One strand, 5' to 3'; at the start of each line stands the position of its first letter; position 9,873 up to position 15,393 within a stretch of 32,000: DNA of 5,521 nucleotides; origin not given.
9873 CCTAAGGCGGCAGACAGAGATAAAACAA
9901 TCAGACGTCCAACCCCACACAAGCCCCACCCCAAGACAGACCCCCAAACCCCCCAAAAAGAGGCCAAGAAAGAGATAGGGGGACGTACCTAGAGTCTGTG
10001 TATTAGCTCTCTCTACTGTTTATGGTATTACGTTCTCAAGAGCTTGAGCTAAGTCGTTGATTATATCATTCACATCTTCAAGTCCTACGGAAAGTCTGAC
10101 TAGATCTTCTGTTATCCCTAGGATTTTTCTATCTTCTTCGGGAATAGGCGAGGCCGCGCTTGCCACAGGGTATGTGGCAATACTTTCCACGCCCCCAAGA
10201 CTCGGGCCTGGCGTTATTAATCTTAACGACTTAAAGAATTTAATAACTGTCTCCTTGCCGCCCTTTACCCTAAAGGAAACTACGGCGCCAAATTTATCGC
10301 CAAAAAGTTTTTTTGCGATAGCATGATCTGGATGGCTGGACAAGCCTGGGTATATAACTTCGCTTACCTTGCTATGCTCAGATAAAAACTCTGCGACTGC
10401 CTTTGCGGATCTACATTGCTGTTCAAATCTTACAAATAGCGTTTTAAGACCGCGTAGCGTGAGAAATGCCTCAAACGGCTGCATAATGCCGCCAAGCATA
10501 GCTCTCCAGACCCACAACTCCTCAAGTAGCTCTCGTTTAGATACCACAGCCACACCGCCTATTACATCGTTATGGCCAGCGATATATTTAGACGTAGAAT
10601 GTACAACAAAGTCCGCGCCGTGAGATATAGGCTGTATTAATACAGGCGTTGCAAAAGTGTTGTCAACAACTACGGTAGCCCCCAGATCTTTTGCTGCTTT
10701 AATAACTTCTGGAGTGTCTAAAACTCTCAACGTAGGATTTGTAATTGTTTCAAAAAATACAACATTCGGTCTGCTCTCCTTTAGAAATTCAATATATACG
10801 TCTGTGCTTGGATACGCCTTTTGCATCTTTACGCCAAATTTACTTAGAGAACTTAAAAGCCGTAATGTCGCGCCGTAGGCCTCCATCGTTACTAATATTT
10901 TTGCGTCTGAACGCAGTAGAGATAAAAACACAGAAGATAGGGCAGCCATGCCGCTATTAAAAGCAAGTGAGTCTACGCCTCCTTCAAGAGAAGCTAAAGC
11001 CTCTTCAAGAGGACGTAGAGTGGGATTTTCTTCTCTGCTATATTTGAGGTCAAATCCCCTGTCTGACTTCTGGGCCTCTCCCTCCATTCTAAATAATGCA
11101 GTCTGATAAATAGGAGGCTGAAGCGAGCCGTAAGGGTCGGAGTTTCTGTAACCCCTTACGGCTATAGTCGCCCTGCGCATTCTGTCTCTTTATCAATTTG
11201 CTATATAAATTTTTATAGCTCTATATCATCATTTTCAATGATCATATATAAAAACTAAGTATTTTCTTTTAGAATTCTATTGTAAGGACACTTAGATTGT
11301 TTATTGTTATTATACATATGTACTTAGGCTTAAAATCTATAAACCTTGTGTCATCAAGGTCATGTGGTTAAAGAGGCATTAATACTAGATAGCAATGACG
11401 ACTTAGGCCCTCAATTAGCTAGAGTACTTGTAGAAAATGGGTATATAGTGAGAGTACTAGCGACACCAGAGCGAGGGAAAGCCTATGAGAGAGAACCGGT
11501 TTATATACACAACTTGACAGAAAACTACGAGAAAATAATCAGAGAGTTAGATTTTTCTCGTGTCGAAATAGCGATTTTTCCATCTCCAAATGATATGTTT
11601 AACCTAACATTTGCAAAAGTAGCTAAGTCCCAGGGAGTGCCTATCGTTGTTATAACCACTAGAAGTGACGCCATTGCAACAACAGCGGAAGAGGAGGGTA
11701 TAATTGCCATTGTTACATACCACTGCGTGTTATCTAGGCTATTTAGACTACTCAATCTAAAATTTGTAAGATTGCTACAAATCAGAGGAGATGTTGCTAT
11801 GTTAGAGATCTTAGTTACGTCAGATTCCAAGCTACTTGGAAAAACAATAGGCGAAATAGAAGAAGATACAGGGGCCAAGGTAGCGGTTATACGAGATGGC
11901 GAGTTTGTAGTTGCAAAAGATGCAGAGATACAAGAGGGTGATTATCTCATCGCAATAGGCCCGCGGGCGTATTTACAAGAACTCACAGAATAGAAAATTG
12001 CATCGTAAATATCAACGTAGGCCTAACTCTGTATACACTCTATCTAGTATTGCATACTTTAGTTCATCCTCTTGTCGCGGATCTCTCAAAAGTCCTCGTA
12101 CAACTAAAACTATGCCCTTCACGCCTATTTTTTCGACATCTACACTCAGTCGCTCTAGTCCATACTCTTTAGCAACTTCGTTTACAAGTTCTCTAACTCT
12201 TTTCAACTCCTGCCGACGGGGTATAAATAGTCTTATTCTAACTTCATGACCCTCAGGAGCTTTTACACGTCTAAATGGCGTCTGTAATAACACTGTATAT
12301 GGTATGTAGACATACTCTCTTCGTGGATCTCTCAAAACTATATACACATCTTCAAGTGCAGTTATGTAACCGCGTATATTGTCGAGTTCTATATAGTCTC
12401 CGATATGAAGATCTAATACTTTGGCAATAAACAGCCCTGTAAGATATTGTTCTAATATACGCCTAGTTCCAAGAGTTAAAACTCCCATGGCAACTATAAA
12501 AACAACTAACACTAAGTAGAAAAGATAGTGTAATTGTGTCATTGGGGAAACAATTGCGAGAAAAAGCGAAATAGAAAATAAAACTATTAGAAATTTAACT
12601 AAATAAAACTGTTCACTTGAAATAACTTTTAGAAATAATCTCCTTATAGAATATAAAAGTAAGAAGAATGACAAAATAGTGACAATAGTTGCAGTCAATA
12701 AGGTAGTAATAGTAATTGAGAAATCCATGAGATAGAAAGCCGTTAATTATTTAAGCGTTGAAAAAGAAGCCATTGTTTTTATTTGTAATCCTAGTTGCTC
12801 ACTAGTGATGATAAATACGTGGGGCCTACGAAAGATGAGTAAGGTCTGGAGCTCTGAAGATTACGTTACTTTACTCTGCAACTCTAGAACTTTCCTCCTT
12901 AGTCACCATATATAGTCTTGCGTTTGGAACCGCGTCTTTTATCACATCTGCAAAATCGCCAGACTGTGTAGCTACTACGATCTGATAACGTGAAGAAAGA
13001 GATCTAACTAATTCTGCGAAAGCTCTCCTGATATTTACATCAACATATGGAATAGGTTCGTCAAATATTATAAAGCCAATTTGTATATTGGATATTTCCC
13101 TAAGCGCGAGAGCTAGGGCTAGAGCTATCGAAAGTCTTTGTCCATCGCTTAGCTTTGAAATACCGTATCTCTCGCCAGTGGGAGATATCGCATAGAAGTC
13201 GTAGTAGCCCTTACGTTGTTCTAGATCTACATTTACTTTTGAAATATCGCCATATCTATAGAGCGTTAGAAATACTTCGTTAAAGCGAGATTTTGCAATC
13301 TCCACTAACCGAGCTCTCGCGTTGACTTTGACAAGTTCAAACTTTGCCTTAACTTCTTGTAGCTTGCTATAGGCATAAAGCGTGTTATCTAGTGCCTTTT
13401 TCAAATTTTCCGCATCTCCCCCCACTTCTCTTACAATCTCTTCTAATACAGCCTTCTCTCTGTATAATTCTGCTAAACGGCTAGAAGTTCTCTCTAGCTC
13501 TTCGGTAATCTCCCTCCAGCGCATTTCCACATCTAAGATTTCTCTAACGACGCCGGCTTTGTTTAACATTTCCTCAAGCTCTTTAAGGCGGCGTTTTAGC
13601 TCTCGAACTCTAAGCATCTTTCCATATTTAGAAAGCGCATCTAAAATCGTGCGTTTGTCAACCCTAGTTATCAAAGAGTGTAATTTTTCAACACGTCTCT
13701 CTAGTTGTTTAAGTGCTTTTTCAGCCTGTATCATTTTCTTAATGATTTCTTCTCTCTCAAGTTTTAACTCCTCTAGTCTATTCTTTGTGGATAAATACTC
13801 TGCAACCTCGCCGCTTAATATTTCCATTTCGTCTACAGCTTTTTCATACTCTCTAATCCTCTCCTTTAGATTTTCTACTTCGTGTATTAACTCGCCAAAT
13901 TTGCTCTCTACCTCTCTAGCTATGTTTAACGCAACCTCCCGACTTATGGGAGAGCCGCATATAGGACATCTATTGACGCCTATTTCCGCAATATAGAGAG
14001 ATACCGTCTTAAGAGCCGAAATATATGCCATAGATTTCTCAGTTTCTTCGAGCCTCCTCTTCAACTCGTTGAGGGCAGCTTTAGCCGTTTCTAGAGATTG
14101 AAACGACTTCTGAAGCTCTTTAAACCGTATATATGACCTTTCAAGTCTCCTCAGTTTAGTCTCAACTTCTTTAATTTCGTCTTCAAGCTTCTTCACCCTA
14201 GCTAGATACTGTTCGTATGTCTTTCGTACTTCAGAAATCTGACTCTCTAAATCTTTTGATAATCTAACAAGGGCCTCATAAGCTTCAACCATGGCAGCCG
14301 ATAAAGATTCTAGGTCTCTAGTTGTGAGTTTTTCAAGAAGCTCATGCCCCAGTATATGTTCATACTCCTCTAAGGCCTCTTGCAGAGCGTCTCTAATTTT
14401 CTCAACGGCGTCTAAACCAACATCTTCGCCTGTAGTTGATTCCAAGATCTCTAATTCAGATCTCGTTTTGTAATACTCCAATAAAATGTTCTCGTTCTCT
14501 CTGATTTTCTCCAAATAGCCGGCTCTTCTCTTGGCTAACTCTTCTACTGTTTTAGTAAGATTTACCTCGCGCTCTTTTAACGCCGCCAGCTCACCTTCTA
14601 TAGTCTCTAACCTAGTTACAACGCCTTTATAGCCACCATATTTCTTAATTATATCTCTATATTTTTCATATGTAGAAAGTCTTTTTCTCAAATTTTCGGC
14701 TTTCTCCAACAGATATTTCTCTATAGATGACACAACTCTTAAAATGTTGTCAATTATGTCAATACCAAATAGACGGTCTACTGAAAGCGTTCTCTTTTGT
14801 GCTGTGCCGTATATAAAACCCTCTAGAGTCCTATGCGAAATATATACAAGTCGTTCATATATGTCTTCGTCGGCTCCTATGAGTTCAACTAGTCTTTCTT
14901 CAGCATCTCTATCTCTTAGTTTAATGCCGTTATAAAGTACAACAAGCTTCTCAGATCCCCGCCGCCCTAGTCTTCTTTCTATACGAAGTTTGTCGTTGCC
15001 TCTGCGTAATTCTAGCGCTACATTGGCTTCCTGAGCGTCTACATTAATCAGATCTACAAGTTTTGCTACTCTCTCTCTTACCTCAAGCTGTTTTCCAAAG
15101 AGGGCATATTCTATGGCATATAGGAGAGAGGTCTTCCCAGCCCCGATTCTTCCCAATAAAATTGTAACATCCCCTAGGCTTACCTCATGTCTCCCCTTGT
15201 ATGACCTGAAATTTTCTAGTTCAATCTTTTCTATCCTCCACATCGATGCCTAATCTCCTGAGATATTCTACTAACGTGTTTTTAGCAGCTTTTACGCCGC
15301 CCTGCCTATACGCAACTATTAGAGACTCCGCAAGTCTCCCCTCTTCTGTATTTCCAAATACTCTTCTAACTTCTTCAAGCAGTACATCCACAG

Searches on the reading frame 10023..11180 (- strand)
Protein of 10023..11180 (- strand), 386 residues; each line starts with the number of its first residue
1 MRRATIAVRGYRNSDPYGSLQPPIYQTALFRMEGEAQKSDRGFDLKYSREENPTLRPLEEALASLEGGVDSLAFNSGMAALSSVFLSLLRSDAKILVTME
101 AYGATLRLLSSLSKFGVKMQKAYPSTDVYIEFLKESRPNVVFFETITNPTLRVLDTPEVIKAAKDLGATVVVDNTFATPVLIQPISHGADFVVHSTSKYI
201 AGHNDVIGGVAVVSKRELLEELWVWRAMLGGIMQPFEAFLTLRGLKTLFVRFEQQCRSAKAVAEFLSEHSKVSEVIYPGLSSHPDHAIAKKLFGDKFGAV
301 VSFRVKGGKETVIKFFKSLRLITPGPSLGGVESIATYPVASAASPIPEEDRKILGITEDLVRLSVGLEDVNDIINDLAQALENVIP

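Call 68: search_protein_families(library=pfam, max_evalue=0.001, proteins=[window:10023-11180:-])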
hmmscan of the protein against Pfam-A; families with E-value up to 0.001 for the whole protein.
window:10023-11180:- (386 aa): 2 families
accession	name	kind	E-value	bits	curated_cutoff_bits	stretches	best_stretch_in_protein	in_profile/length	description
PF01053.26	Cys_Met_Meta_PP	-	2.2e-118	395.6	27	1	5-382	2-381/381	Cys/Met metabolism PLP-dependent enzyme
PF00266.25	Aminotran_5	-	0.00045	19.7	21.5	1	84-252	77-248/371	Aminotransferase class-V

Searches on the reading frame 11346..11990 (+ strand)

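Call 68: search_protein_families(library=pfam, max_evalue=0.001, proteins=[window:11346-11990:+])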
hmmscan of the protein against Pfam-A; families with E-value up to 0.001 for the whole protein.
window:11346-11990:+ (215 aa): 2 families
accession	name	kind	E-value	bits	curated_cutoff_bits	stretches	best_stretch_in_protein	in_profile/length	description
PF02080.26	TrkA_C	-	6.7e-11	42.4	27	1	153-214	2-67/71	TrkA-C domain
PF02254.24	TrkA_N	-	0.00049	20.8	23.8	1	20-123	9-114/116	TrkA-N domain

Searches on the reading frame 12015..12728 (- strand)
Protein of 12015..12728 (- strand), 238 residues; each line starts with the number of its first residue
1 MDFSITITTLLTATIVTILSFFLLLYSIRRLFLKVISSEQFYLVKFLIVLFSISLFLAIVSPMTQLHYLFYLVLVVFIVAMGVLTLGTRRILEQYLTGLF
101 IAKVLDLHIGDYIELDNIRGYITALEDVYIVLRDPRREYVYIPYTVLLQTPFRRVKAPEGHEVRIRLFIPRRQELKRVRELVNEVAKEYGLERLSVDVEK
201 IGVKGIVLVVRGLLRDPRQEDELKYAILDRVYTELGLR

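Call 68: search_protein_families(library=pfam, max_evalue=0.001, proteins=[window:12015-12728:-])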
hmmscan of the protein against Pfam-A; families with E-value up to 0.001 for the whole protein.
window:12015-12728:- (238 aa): 1 family
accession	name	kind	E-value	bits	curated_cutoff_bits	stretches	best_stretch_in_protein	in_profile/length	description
PF00924.24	MS_channel_2nd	-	2.6e-06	27.9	20.2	1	91-151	2-62/68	Mechanosensitive ion channel, beta-domain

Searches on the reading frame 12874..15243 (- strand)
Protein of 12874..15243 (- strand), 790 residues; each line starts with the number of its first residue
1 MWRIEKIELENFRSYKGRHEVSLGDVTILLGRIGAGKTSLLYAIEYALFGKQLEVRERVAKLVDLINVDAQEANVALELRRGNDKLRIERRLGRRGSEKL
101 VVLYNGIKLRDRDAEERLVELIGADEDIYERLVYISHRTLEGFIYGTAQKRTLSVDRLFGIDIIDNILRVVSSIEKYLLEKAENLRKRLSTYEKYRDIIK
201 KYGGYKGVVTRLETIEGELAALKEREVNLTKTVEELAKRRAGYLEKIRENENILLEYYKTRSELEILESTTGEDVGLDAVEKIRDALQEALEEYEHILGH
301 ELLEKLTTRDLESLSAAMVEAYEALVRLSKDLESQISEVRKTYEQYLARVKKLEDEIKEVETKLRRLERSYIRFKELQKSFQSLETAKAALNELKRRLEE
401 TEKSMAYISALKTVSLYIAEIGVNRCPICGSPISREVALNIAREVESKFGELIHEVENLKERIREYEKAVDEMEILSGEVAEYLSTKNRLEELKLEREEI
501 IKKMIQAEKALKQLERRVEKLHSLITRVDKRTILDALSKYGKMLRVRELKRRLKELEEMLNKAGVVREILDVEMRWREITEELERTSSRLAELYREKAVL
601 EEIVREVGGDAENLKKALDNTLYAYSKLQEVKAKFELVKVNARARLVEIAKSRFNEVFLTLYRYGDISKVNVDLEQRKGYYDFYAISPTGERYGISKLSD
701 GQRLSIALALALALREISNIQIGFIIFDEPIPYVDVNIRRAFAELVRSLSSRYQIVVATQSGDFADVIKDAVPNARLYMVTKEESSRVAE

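Call 68: search_protein_families(library=pfam, max_evalue=0.001, proteins=[window:12874-15243:-])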
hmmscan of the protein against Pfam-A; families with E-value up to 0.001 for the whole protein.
window:12874-15243:- (790 aa): 6 families
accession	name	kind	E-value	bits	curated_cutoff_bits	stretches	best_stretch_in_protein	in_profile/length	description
PF02463.25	SMC_N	-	3e-19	69.8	40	1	4-766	2-203/220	RecF/RecN/SMC N terminal domain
PF13175.12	AAA_15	-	1.1e-11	45.4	32.1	1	4-362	3-278/374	AAA ATPase domain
PF13476.12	AAA_23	-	2.2e-08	35.4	27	1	6-235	1-192/201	AAA domain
PF13304.12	AAA_21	-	5.6e-08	33.6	27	1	695-761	235-299/304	AAA domain, putative AbiEii toxin, Type IV TA system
PF13555.12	AAA_29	-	2.8e-05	24.2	27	1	5-52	2-50/61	P-loop containing region of AAA domain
PF00005.33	ABC_tran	-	0.00071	20.6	25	0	21-45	8-32/137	ABC transporter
